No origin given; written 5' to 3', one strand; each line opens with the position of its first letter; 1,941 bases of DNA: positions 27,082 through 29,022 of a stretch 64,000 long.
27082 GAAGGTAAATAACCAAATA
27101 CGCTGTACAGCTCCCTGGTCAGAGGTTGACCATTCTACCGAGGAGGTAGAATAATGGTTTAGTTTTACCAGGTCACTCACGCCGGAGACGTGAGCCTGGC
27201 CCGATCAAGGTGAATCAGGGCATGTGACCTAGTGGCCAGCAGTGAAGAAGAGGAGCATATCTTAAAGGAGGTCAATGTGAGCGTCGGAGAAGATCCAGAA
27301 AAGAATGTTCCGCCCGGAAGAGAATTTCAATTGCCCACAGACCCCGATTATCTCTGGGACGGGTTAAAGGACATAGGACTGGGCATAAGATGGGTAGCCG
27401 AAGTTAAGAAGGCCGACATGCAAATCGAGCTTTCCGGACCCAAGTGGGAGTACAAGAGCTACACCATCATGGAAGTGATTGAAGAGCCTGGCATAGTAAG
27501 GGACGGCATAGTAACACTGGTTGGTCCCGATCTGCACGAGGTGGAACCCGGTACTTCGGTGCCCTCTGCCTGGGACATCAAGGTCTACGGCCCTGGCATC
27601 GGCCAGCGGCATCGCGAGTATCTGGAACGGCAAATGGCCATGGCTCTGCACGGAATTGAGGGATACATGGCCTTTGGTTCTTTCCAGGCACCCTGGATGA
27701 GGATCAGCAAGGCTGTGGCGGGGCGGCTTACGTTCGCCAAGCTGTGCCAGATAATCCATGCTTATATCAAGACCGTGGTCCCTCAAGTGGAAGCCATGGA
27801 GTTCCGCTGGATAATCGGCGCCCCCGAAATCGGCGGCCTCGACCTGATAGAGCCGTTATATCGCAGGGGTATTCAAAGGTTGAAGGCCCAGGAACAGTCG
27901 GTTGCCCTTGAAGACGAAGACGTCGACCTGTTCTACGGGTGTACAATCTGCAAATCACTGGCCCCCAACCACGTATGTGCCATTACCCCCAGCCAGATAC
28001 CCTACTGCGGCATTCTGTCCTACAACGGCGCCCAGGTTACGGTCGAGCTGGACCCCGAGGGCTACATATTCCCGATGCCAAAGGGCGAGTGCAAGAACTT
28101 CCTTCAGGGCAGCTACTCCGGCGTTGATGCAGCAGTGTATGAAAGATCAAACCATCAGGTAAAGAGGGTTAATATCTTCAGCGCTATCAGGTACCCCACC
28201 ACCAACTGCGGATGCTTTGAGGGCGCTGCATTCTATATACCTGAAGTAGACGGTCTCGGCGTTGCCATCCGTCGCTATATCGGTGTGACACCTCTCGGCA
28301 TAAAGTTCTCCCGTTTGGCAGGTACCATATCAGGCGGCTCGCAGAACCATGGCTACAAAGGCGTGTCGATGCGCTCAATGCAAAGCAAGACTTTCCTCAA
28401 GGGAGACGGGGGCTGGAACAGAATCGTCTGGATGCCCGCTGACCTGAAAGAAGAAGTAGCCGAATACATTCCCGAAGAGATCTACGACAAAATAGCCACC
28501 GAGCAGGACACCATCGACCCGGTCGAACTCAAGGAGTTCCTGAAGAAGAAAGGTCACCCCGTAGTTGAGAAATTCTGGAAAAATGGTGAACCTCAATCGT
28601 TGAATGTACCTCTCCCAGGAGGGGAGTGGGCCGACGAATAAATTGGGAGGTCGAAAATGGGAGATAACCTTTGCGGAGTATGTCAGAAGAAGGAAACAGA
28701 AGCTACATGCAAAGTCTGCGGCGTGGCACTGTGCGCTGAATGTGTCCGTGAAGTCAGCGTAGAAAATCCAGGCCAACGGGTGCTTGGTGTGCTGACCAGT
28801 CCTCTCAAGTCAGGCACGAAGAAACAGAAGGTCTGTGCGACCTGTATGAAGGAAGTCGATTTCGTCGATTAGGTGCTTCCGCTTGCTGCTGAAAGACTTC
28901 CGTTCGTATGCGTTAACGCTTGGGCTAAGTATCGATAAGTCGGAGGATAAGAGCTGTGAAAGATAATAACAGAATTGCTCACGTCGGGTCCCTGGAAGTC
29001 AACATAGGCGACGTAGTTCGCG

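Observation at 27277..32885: Both CdhC paralogues retain the exact A-cluster ligand spacing (C-x2-C-x8-C-x9-C ... 67 aa ... C-G-C)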

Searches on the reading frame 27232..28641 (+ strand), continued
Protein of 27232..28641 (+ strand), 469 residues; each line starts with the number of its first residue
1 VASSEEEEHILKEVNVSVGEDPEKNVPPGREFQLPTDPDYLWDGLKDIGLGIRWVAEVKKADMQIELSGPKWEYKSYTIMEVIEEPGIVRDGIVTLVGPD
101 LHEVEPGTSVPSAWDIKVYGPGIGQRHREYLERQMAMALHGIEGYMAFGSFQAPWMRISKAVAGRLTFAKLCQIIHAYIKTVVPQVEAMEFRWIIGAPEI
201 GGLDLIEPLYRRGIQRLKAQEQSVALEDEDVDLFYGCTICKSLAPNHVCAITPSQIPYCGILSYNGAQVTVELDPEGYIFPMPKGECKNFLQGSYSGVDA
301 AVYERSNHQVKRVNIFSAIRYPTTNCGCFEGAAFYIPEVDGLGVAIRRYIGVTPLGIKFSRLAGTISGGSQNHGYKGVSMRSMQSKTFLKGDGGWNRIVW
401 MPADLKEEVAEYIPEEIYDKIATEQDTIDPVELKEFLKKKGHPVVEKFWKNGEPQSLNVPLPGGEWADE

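Call 66: search_protein_families(library=pfam, alignment_id=A2, max_evalue=0.00001)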
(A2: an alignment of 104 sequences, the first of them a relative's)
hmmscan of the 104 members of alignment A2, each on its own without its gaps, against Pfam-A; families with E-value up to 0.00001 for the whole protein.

A. member 1, L003:28-801:+ (258 aa): 1 family
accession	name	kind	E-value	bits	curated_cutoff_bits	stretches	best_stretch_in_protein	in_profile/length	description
PF06050.19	HGD-D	-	7.2e-31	108.4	28.4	1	3-252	92-342/342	2-hydroxyglutaryl-CoA dehydratase, D-component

B. families by the number of members that match (of 104 scanned): 116 families (the first 25 are shown)
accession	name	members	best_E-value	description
PF04055.27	Radical_SAM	6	2.5e-20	Radical SAM superfamily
PF06050.19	HGD-D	5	2.2e-100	2-hydroxyglutaryl-CoA dehydratase, D-component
PF02653.21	BPD_transp_2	4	1.3e-35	Branched-chain amino acid transport system / permease component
PF00005.33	ABC_tran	4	1.1e-28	ABC transporter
PF19436.4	ACS_CODH_B_C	4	3.6e-24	ACS/CODH beta subunit C-terminal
PF02515.22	CoA_transf_3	3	4.4e-107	CoA-transferase family III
PF00501.34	AMP-binding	3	1.5e-61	AMP-binding enzyme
PF00441.29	Acyl-CoA_dh_1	3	1.2e-47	Acyl-CoA dehydrogenase, C-terminal domain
PF00009.33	GTP_EFTU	3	5.4e-36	Elongation factor Tu GTP binding domain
PF02771.21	Acyl-CoA_dh_N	3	1.1e-28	Acyl-CoA dehydrogenase, N-terminal domain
PF02770.24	Acyl-CoA_dh_M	3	2.7e-22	Acyl-CoA dehydrogenase, middle domain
PF08028.16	Acyl-CoA_dh_2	3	8.6e-18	Acyl-CoA dehydrogenase, C-terminal domain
PF00873.25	ACR_tran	2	1.3e-205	AcrB/AcrD/AcrF family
PF01926.29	MMR_HSR1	2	4.1e-58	50S ribosome-binding GTPase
PF14714.11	KH_dom-like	2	4.8e-29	KH-domain-like of EngA bacterial GTPase enzymes, C-terminal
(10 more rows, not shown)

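Call 96: predict_structure(alignment_id=A4)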
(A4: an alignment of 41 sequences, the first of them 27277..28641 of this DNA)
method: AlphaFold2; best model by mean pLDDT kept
length: 454 residues; sequences in the alignment: 41
mean_pLDDT: 91.8   pTM: 0.82
mean pLDDT of the five models: 91.8, 91.6, 91.1, 89.8, 89.5
residues with pLDDT >= 90: 336; 70-90: 112; 50-70: 3; < 50: 3
segments of 3 or more residues with pLDDT < 50: 1-3
pLDDT, mean of each block of 10 residues (from residue 1): 66 95 94 84 91 90 90 93 97 96 92 91 90 85 94 97 92 97 93 90 84 91 90 93 86 91 94 95 96 93 94 91 97 94 94 91 91 95 97 94 97 97 97 95 86 72
secondary structure, 60 per line:
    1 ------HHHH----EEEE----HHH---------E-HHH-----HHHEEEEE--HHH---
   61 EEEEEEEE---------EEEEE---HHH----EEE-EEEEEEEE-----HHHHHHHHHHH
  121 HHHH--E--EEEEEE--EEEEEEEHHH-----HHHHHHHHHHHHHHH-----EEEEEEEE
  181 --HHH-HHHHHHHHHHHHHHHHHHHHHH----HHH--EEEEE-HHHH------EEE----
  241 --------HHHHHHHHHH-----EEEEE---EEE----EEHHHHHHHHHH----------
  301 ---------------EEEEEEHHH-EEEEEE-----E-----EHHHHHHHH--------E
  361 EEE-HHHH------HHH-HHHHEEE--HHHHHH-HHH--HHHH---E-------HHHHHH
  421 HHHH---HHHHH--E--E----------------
elements in order: H7-10 E15-18 E48-52 E61-68 E78-82 E93-95 E97-104 H110-124 E130-135 E138-144 H153-167 E173-180 H187-208 E218-222 H224-227 E234-236 H249-258 E264-268 E272-274 H281-290 E316-321 E326-331 H344-351 E360-363 H365-368 H379-382 E383-385 H388-393 H400-403 H415-424 H428-432

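Call 100: fold_search(model_id=the predicted structure, library=pdb)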
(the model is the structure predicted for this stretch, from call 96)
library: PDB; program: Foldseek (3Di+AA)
matches with E <= 10: 175; with E <= 0.001: 28
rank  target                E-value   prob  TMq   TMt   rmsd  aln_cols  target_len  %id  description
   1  9c0t_E                2.3e-44  1.00  0.74  0.84   3.6       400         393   36  Carbon monoxide dehydrogenase/acetyl-CoA synthase (CODH/ACS) hexamer from Methanosarcina thermophila (released 2024-10-16)
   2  9c0s_E                3.8e-44  1.00  0.72  0.81   5.0       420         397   35  Carbon monoxide dehydrogenase/acetyl-CoA synthase (CODH/ACS) pentamer from Methanosarcina thermophila (released 2024-10-16)
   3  8cjc_B                4.1e-42  1.00  0.76  0.49   3.6       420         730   30  F515A variant of the CODH/ACS complex of C. hydrogenoformans (released 2024-02-21)
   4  8cmw_B                5.2e-42  1.00  0.76  0.49   3.7       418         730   31  A225L variant of the CODH/ACS complex of C. hydrogenoformans (released 2024-03-06)
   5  7zkj_B                8.4e-42  1.00  0.76  0.49   3.8       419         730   30  CODH/ACS complex of C. hydrogenoformans (released 2022-11-02)
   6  1ru3                  1.3e-41  1.00  0.78  0.50   4.4       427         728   30  Crystal Structure of the monomeric acetyl-CoA synthase from Carboxydothermus hydrogenoformans (released 2003-12-23)
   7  8cja_B                1.4e-41  1.00  0.76  0.49   3.7       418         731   31  A225L/F231A variant of the CODH/ACS complex of C. hydrogenoformans (released 2024-02-21)
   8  7nyp_A                2.0e-41  1.00  0.74  0.48   3.8       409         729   31  monomeric acetyl-CoA synthase in closed conformation (released 2022-04-13)
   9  1oao_D                3.4e-41  1.00  0.75  0.48   3.5       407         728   29  NiZn[Fe4S4] and NiNi[Fe4S4] clusters in closed and open alpha subunits of acetyl-CoA synthase/carbon monoxide dehydrog (released 2003-04-11)
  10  8cjb_B                3.4e-41  1.00  0.76  0.49   3.7       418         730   31  A268M variant of the CODH/ACS complex of C. hydrogenoformans (released 2024-02-21)
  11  3git_A                8.8e-41  1.00  0.67  0.71   5.3       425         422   28  Crystal structure of a truncated acetyl-CoA synthase (released 2009-10-06)
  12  1oao_C                1.5e-40  1.00  0.75  0.48   3.5       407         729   29  NiZn[Fe4S4] and NiNi[Fe4S4] clusters in closed and open alpha subunits of acetyl-CoA synthase/carbon monoxide dehydrog (released 2003-04-11)
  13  6ytt_A                3.1e-40  1.00  0.68  0.46   4.8       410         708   31  CO-dehydrogenase/Acetyl-CoA synthase (CODH/ACS) from Clostridium autoethanogenum at 3.0-A resolution (released 2020-11-04)
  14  6ytt_D                3.7e-40  1.00  0.64  0.44   5.4       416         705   30  CO-dehydrogenase/Acetyl-CoA synthase (CODH/ACS) from Clostridium autoethanogenum at 3.0-A resolution (released 2020-11-04)
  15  3git_B                4.0e-40  1.00  0.67  0.71   5.3       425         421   28  Crystal structure of a truncated acetyl-CoA synthase (released 2009-10-06)
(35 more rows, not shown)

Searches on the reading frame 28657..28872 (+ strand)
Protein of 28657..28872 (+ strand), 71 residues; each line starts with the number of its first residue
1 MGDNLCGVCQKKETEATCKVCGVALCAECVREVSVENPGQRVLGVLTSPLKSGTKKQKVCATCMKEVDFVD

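Call 41: search_protein_families(library=ncbifam, proteins=[window:28657-28872:+], max_evalue=0.1)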
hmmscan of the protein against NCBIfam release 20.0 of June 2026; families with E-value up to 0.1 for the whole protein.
window:28657-28872:+ (71 aa): 0 families

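Call 42: search_protein_families(library=pfam, proteins=[window:28657-28872:+], max_evalue=10)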
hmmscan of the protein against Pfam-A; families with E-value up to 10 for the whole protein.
window:28657-28872:+ (71 aa): 18 families
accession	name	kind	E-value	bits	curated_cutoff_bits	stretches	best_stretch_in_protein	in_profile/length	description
PF00643.29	zf-B_box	-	0.0002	21.9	24.1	1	4-31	4-31/42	B-box zinc finger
PF13920.12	zf-C3HC4_3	-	0.00046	20.4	27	1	3-33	2-33/49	Zinc finger, C3HC4 type (RING finger)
PF01363.27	FYVE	-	0.00048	20.6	27.8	1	6-67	11-65/67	FYVE zinc finger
PF22586.1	ANCHR-like_BBOX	-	0.0011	19.4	27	1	5-33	1-28/39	ANCHR-like B-box zinc-binding domain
PF18912.6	DZR_2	-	0.0064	16.7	27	3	54-70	18-34/56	Double zinc ribbon domain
PF03107.22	C1_2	-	0.0098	16.6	26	1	3-30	17-48/48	C1 domain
PF13639.12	zf-RING_2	-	0.032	15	27.3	1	5-34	2-34/44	Ring finger domain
PF04438.22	zf-HIT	-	0.068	13.4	24.7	1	4-26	3-24/30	HIT zinc finger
PF20210.4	Laa1_Sip1_HTR5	-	0.12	12.7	27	1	12-64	70-124/182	Laa1/Sip1/HEATR5 HEAT repeat region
PF24921.1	RING_XB3-XBAT31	-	0.17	12.4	50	1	5-38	1-34/57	E3 ubiquitin-protein ligase XB3/XBAT31 RING finger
PF14754.11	IFR3_antag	-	0.34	10.5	25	1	9-54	25-72/249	Papain-like auto-proteinase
PF01485.27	IBR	-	0.45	11.1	24.3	1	11-32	32-58/65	IBR domain, a half RING-finger domain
PF13842.12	zf-Tnp_2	-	0.51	11.4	24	1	51-66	10-25/60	DDE_Tnp_1-like zinc finger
PF05458.17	Siva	-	1.4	9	26.2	1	5-63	111-168/173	Cd27 binding protein (Siva)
PF14447.12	Prok-RING_4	-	1.6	9.1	27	1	6-32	1-27/46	Prokaryotic RING finger family 4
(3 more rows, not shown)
